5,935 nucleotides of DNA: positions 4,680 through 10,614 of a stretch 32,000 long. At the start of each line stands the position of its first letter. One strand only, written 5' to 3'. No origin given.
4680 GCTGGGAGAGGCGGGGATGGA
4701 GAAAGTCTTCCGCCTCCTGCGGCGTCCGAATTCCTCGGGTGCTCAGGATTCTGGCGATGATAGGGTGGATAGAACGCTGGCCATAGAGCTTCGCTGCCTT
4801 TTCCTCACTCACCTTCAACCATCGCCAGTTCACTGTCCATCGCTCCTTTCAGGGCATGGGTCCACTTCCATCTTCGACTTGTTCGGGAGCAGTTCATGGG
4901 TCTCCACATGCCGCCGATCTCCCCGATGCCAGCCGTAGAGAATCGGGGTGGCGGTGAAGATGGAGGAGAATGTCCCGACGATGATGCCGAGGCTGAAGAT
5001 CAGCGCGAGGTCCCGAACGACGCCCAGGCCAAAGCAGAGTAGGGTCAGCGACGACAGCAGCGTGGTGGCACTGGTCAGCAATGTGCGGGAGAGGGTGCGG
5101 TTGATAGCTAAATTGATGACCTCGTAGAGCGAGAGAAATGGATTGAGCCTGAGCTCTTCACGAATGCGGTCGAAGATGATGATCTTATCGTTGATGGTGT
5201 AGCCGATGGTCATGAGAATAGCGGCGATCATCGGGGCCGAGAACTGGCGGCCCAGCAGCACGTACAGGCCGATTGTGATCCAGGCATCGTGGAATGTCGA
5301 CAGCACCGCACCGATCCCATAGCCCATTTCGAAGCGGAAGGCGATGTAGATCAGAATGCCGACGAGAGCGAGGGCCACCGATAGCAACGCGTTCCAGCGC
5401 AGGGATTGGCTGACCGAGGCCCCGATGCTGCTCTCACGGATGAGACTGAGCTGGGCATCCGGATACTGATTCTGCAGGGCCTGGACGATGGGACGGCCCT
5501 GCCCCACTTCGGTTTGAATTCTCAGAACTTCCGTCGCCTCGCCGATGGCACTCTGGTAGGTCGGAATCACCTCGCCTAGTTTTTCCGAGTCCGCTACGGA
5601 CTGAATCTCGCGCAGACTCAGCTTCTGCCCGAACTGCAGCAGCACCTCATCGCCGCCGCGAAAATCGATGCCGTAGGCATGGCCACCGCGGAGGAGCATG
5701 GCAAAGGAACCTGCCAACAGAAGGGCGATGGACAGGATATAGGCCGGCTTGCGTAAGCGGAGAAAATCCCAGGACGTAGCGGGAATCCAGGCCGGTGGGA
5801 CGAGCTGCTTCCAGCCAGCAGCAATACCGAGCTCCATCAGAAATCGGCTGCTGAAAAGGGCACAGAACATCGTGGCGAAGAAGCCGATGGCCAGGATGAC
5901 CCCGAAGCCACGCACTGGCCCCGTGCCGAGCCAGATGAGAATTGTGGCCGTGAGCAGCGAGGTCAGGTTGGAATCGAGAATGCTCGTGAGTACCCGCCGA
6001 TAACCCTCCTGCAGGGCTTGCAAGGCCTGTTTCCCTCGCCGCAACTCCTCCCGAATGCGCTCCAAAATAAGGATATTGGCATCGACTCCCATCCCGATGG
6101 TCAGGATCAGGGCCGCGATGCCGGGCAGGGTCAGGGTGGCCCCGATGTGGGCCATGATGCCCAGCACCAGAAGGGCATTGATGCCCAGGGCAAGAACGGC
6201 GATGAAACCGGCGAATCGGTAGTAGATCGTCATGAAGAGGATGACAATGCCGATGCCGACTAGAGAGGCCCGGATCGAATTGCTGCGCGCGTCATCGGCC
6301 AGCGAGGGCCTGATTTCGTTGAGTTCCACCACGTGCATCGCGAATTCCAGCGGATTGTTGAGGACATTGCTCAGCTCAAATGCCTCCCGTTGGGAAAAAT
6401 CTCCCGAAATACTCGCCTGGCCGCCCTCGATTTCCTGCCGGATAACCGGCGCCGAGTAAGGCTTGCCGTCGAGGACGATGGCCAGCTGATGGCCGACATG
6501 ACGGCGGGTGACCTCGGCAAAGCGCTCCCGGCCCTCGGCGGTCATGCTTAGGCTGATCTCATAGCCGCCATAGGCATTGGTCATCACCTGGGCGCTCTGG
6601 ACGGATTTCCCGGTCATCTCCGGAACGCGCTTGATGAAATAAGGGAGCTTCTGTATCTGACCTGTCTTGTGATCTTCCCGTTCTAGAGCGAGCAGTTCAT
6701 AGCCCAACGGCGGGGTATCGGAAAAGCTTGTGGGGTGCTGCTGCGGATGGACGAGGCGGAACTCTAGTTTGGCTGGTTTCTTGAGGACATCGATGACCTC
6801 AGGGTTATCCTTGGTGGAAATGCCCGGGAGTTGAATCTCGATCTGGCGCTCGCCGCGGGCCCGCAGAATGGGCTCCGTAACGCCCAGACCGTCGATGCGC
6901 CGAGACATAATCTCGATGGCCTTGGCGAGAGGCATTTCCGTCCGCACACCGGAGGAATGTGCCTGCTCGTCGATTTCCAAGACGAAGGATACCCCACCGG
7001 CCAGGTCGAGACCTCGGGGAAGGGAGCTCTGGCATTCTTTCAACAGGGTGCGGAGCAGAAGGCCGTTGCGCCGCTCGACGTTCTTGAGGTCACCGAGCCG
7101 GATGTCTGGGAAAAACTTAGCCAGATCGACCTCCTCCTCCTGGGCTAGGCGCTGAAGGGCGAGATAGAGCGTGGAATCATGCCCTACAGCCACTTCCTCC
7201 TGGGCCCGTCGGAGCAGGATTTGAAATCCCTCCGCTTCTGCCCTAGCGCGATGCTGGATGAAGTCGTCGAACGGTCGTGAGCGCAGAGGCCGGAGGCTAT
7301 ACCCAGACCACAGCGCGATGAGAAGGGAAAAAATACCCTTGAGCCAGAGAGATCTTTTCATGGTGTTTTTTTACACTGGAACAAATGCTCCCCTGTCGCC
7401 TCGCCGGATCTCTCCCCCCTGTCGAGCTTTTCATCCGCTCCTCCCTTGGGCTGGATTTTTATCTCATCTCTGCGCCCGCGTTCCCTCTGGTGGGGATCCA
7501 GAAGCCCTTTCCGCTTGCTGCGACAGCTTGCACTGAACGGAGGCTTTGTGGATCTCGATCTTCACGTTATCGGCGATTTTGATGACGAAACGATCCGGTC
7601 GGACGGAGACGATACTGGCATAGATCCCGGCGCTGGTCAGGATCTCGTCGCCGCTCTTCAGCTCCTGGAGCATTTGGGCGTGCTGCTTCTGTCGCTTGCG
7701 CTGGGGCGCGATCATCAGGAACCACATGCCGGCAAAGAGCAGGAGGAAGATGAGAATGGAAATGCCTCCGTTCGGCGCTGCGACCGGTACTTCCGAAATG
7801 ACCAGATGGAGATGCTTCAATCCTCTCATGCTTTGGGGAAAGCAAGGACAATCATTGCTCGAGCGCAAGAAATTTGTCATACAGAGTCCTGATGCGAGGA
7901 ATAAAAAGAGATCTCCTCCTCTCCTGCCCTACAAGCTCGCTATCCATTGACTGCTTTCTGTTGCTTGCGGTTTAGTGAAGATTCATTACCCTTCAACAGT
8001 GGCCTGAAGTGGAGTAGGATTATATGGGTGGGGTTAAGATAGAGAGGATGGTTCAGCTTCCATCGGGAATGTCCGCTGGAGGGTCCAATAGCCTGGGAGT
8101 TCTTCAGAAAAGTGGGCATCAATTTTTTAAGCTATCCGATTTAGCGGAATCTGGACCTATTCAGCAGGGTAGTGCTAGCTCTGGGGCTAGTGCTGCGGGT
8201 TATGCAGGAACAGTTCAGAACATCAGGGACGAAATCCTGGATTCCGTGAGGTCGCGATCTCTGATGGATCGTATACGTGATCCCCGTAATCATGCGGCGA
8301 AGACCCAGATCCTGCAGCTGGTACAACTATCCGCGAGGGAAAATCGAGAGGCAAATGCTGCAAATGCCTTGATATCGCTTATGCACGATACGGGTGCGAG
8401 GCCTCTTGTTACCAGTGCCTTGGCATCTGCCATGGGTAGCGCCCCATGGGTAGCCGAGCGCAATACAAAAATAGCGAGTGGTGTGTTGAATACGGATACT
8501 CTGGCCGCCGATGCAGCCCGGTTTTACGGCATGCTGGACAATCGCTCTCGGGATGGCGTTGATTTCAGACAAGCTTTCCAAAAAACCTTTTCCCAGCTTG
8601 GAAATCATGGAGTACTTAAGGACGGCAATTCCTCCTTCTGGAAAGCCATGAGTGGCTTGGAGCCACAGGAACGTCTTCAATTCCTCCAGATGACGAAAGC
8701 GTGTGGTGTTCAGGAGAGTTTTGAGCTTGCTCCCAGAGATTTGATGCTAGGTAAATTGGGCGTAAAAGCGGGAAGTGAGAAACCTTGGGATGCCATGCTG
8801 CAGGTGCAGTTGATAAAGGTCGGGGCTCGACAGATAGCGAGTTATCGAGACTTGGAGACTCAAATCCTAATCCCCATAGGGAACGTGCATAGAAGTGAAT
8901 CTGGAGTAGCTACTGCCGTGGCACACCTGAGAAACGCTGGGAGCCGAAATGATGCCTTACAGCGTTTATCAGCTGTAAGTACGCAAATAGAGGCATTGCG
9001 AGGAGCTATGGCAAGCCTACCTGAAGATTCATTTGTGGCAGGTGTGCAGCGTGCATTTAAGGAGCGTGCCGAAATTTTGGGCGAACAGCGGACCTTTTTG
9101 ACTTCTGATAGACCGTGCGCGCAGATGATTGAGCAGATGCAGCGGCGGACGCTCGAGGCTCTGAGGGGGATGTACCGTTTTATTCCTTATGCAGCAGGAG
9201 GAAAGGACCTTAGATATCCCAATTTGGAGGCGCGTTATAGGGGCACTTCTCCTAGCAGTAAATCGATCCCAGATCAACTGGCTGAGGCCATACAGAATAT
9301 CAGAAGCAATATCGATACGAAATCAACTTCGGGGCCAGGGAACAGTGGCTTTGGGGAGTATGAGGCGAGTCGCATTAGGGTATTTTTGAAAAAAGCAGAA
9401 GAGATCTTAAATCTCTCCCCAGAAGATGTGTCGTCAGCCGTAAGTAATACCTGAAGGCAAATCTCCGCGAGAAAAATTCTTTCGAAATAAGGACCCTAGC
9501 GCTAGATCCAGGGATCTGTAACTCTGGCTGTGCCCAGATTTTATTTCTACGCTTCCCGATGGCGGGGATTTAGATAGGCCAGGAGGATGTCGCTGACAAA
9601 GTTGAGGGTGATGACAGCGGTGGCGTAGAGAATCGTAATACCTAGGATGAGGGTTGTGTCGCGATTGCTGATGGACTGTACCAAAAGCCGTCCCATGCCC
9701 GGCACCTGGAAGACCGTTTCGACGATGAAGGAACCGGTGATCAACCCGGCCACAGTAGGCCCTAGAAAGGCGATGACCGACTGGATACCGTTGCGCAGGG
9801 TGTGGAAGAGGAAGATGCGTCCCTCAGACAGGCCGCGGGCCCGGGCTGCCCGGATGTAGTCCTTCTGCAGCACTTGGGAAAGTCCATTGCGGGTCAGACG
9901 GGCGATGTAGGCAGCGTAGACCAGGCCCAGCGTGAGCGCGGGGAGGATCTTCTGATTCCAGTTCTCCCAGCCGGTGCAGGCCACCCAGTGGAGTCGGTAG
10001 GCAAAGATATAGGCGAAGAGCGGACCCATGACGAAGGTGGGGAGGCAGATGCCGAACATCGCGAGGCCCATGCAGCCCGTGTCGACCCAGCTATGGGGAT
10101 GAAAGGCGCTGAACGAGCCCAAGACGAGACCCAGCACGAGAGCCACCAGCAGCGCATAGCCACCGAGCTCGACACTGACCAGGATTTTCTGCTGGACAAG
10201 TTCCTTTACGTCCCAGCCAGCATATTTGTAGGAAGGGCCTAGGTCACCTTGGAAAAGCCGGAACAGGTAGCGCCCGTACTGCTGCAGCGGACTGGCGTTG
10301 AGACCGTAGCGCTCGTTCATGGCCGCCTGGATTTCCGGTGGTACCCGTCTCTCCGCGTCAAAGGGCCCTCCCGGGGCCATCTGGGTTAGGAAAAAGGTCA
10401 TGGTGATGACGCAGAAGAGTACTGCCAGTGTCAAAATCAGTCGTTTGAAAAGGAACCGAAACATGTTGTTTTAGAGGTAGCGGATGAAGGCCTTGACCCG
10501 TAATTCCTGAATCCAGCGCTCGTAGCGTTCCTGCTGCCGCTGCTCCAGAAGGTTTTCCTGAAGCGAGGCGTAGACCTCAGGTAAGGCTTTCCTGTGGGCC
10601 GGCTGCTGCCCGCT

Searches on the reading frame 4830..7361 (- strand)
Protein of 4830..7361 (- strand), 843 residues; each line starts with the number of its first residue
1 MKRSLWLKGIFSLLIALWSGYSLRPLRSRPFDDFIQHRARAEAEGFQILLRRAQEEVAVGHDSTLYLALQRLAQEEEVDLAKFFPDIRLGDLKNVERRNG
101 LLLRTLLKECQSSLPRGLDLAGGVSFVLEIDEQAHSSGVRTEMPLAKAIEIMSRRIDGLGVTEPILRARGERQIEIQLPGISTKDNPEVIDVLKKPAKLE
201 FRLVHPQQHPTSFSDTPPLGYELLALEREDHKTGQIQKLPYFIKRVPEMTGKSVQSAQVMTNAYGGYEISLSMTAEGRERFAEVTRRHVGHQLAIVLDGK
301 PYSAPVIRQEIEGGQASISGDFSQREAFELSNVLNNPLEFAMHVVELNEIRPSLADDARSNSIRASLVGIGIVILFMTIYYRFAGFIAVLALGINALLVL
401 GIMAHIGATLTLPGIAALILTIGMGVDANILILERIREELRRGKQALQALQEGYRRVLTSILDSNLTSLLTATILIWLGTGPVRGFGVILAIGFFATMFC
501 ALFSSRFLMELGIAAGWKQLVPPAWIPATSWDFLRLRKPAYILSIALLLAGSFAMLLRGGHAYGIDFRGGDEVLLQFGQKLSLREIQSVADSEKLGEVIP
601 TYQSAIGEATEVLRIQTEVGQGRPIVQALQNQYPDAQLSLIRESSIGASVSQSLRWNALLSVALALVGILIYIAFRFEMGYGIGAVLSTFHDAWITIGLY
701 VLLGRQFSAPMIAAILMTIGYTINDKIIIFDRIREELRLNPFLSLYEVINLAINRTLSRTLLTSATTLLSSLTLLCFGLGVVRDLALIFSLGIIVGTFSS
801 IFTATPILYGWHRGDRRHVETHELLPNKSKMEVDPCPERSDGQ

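Call 30: search_protein_families(library=pfam, proteins=[window:4830-7361:-])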
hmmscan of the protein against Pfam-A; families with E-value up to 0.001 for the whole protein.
window:4830-7361:- (843 aa): 6 families
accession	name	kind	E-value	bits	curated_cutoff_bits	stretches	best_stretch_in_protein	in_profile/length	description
PF02355.23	SecD_SecF_C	-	3.7e-70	235.6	20.5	2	636-812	11-187/189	Protein export membrane protein SecD/SecF, C-terminal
PF22599.2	SecDF_P1_head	-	7.6e-26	90.7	27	1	237-335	9-108/114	SecDF, P1 head subdomain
PF21760.3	SecD_1st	-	3.8e-17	61.9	27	1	146-205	2-59/60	Protein translocase subunit SecDF, P1 domain, N-terminal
PF03176.21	MMPL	-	9.7e-09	35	20.5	1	364-502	147-292/333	MMPL family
PF00873.25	ACR_tran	-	6.8e-06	24.5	28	1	283-466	260-440/1021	AcrB/AcrD/AcrF family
PF07549.19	Sec_GG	-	0.00012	21.9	20.3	0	117-133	11-27/28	SecD/SecF GG Motif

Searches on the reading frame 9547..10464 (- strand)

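Call 30: search_protein_families(library=pfam, proteins=[window:9547-10464:-])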
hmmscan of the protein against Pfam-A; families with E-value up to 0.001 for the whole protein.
window:9547-10464:- (305 aa): 2 families
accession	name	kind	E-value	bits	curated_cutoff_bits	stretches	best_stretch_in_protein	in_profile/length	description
PF00528.27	BPD_transp_1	-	1.5e-41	142.6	26.4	1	112-303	1-183/184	Binding-protein-dependent transport system inner membrane component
PF19300.4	BPD_transp_1_N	-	4.2e-06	27.4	23.8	1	1-73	1-75/114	Binding-prot-dependent transport system membrane comp, N-term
